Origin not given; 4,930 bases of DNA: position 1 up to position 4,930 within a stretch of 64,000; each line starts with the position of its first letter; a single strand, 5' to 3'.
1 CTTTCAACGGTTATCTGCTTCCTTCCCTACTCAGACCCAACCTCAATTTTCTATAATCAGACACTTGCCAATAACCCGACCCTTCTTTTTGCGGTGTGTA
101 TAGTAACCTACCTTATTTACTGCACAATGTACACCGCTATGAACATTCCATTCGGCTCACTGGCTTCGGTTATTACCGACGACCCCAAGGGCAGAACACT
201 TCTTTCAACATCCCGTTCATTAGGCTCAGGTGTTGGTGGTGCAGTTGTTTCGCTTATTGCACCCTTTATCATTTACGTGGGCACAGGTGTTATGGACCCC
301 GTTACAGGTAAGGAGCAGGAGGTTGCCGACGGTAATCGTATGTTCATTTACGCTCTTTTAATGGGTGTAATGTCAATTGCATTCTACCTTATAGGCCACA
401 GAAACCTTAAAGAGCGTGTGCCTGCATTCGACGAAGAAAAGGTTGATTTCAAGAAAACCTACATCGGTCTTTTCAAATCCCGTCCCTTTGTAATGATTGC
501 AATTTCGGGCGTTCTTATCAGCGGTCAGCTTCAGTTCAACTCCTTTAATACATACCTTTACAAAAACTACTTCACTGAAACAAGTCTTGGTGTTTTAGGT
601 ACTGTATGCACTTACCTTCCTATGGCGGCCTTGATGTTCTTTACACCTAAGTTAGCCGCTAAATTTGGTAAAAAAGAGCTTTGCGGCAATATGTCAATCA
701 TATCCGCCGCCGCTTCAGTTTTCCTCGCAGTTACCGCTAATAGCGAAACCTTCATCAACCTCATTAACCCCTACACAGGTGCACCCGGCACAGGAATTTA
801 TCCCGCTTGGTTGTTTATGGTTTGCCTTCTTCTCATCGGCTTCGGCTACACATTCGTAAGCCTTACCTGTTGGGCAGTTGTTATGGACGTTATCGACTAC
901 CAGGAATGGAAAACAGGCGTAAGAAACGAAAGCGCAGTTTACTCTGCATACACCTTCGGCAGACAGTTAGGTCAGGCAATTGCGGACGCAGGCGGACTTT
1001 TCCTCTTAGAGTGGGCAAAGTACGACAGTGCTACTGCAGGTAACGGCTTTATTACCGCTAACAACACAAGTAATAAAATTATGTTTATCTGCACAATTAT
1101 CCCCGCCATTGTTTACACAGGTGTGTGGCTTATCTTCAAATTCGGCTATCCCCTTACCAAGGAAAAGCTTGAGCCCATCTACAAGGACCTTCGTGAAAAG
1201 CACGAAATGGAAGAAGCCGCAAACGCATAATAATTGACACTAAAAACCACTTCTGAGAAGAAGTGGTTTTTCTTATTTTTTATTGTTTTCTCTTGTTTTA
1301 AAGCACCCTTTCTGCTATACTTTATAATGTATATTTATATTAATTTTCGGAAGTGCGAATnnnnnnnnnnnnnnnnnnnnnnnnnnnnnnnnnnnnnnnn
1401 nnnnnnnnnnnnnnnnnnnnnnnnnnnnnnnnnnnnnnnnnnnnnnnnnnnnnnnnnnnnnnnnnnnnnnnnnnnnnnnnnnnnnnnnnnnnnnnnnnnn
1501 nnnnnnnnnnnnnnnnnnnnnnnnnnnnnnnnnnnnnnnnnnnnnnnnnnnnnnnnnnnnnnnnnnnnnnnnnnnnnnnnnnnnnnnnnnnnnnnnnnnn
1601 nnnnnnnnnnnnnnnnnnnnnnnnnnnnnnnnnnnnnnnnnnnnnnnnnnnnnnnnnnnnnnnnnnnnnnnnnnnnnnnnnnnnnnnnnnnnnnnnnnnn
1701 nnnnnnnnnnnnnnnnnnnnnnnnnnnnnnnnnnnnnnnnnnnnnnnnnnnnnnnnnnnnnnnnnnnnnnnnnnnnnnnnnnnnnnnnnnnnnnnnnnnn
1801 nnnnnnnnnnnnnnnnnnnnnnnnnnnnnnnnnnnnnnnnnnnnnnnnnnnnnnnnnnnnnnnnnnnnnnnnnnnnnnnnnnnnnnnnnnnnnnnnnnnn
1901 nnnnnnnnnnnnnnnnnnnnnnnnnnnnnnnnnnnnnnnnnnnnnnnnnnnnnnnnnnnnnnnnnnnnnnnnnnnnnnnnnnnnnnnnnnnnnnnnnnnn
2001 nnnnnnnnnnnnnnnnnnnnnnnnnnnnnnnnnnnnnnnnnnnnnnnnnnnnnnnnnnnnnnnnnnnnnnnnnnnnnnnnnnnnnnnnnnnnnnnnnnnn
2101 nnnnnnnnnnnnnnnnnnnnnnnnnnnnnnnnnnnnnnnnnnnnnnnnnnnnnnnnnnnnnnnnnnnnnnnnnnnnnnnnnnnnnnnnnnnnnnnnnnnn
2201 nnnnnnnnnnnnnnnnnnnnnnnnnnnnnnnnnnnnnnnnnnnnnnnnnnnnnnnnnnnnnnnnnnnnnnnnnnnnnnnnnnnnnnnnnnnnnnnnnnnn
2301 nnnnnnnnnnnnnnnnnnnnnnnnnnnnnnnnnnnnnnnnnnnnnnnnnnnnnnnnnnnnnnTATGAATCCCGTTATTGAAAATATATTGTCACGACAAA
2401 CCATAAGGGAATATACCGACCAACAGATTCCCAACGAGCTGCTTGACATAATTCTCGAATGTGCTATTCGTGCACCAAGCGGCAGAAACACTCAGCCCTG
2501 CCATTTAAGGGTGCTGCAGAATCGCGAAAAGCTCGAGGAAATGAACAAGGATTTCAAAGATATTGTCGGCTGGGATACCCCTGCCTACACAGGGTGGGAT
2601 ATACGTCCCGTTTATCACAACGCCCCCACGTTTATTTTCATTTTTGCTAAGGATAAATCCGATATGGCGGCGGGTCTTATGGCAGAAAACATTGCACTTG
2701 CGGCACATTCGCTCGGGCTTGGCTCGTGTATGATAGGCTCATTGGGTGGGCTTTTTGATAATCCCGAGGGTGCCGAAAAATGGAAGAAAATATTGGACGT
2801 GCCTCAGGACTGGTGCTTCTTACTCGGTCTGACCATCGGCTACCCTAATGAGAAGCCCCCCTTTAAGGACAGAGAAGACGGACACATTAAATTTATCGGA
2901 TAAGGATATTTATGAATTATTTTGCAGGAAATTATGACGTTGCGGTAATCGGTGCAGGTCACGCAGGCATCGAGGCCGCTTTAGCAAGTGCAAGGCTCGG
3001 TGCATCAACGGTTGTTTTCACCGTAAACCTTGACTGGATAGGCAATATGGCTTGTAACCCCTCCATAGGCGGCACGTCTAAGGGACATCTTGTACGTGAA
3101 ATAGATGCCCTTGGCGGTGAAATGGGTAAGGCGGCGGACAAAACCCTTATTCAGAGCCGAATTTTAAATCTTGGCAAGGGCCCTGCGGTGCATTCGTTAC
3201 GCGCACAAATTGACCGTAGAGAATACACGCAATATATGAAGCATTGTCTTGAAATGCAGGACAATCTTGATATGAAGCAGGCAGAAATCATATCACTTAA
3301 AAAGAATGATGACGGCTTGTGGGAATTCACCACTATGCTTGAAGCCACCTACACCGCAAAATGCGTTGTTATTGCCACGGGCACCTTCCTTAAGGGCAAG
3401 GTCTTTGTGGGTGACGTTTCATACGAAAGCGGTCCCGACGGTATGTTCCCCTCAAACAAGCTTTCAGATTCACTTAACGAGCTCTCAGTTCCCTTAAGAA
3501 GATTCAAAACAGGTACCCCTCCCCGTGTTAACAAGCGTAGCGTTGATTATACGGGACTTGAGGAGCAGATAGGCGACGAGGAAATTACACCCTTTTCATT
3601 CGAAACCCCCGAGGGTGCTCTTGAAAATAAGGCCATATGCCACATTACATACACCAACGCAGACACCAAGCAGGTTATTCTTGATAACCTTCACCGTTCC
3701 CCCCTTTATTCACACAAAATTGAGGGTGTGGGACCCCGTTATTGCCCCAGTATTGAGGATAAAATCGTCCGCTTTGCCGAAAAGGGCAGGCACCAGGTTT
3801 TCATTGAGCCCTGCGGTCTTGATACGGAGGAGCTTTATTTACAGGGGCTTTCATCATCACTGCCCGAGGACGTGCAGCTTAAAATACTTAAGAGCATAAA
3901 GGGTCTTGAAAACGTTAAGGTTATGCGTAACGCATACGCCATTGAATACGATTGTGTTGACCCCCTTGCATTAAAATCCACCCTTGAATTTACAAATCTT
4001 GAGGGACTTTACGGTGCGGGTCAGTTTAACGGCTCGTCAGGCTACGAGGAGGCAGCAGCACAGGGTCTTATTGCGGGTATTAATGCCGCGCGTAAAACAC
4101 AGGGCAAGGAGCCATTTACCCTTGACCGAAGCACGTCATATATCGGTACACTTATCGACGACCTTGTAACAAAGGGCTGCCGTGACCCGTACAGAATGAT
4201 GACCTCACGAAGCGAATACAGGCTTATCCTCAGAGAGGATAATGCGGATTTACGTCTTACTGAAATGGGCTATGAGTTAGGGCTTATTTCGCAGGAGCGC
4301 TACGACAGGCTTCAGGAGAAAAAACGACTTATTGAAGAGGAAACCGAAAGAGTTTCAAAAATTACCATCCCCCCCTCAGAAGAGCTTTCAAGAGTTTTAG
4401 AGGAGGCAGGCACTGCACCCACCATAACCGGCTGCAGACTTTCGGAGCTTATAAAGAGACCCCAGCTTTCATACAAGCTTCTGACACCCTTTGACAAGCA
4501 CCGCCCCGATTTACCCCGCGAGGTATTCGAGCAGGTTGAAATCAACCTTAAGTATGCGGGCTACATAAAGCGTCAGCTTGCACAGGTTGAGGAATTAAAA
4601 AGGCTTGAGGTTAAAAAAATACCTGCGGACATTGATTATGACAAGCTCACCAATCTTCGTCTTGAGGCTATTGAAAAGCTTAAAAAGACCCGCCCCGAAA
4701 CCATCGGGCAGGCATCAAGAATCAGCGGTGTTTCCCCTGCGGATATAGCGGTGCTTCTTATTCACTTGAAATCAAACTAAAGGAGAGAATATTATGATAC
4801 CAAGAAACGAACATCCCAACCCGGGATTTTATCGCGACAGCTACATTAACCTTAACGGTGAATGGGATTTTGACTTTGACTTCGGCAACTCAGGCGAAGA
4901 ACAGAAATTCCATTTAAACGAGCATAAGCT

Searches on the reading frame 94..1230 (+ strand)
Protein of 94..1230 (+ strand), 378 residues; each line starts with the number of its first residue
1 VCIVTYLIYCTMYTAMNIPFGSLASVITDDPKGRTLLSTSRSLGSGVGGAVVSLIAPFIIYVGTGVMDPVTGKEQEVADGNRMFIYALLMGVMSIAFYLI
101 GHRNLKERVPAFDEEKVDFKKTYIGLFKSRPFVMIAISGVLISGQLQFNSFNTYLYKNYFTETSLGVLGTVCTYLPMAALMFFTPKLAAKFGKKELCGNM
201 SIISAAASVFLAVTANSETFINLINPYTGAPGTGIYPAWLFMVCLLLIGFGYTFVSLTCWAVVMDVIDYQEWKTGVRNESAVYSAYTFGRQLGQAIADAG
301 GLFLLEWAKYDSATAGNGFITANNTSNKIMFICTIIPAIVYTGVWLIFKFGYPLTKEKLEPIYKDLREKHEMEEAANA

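Call 74: search_protein_families(library=pfam, proteins=[window:94-1230:+], max_evalue=0.0001)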
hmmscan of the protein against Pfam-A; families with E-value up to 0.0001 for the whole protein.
window:94-1230:+ (378 aa): 2 families
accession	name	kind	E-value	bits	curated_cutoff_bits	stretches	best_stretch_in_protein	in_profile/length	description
PF13347.12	MFS_2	-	1.1e-38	133.3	27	1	2-356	100-427/427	MFS/sugar transport protein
PF07690.21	MFS_1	-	1.6e-10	40.8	33.4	1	32-297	117-346/347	Major Facilitator Superfamily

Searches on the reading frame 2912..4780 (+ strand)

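Call 74: search_protein_families(library=pfam, proteins=[window:2912-4780:+], max_evalue=0.0001)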
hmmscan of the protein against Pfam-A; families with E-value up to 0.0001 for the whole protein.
window:2912-4780:+ (622 aa): 6 families
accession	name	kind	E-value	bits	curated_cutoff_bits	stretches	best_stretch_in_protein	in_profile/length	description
PF01134.28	GIDA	-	1.8e-151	505.1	22.1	1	9-400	1-391/391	Glucose inhibited division protein A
PF21680.2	GIDA_C_1st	-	2.2e-26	92.8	24.7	1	461-555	1-95/96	tRNA modifying enzyme MnmG/GidA C-terminal helical domain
PF13932.14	SAM_GIDA_C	-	3.1e-26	91.4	27.1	1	560-616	1-57/57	tRNA modifying enzyme MnmG/GidA C-terminal helical bundle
PF13738.12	Pyr_redox_3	-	2.8e-07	30.5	30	0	89-160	67-136/305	Pyridine nucleotide-disulphide oxidoreductase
PF07992.20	Pyr_redox_2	-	3.8e-07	30.3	26.1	1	8-158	1-109/291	Pyridine nucleotide-disulphide oxidoreductase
PF12831.13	FAD_oxidored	-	2.4e-06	27.5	27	1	9-157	1-145/416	FAD dependent oxidoreductase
